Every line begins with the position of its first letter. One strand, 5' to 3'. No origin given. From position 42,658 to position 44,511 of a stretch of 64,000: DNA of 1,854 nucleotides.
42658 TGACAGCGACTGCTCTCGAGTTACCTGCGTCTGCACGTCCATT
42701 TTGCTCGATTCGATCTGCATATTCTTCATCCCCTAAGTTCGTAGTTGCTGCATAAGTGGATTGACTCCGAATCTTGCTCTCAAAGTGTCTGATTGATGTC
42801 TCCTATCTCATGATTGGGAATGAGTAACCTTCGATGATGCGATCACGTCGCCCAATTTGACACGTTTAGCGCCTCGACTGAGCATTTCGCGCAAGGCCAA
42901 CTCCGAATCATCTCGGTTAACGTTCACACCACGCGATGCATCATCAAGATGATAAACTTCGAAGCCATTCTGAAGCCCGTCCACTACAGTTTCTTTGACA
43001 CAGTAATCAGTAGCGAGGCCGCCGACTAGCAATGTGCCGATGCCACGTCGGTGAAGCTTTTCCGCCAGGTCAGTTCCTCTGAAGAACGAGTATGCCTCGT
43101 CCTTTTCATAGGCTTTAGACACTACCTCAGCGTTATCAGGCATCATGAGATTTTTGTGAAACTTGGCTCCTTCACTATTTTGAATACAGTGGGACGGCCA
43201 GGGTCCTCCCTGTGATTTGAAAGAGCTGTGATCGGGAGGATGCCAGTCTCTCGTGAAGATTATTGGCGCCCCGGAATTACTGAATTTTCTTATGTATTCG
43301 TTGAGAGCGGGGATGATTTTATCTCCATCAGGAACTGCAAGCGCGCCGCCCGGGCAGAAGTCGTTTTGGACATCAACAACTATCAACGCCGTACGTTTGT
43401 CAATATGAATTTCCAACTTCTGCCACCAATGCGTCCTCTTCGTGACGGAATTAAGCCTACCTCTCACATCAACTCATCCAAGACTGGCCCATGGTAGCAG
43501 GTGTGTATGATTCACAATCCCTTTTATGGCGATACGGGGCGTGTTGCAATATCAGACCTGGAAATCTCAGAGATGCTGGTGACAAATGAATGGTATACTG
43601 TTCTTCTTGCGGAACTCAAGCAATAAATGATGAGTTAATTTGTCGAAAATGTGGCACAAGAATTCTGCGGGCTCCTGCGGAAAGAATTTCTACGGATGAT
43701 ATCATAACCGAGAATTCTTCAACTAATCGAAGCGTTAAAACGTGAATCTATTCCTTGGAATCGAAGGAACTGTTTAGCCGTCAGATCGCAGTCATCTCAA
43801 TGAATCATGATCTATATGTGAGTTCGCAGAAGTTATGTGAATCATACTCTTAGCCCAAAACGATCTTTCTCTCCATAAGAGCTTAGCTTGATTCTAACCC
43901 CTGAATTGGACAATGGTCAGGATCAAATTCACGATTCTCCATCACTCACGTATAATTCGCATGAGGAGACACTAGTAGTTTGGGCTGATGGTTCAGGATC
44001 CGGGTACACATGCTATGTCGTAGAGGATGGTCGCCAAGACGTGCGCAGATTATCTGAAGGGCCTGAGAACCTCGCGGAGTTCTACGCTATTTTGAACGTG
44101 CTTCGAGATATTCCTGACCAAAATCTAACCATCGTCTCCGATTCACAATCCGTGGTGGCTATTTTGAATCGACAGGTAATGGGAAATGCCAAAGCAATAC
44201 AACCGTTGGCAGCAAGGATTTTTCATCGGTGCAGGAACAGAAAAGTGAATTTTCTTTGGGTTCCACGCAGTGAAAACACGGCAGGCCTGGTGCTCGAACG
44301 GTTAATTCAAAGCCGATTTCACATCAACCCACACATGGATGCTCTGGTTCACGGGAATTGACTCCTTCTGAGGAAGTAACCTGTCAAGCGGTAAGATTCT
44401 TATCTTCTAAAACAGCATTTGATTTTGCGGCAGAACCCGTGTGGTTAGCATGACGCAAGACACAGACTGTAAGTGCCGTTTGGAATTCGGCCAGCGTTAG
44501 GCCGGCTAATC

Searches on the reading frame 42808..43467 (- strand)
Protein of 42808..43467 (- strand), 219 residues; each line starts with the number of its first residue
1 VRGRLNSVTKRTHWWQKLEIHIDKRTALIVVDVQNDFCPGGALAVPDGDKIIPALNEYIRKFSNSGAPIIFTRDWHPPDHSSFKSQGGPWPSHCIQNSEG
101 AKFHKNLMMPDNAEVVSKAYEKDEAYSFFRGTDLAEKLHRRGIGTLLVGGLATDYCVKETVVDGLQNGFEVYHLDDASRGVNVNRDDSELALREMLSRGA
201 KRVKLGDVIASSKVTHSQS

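Call 3: search_protein_families(library=pfam, proteins=[window:42808-43467:-], max_evalue=0.01)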
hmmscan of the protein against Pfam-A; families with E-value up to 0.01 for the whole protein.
window:42808-43467:- (219 aa): 1 family
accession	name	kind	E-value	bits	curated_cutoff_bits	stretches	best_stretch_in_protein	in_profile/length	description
PF00857.26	Isochorismatase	-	5.2e-35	121.5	27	1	26-200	1-168/175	Isochorismatase domain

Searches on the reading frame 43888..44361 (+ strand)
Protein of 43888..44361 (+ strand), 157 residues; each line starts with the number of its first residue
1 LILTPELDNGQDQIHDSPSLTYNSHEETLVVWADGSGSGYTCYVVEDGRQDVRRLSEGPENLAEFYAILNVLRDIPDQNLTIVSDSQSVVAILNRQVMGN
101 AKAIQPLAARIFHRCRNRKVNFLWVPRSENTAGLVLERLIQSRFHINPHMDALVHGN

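Call 3: search_protein_families(library=pfam, proteins=[window:43888-44361:+], max_evalue=0.01)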
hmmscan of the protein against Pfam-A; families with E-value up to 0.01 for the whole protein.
window:43888-44361:+ (157 aa): 2 families
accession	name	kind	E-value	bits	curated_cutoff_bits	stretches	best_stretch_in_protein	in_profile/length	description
PF00075.30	RNase_H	-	4.7e-06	27.3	25.8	1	27-125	2-119/141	RNase H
PF13456.12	RVT_3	-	0.00054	20.3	21.6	1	61-131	41-114/123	Reverse transcriptase-like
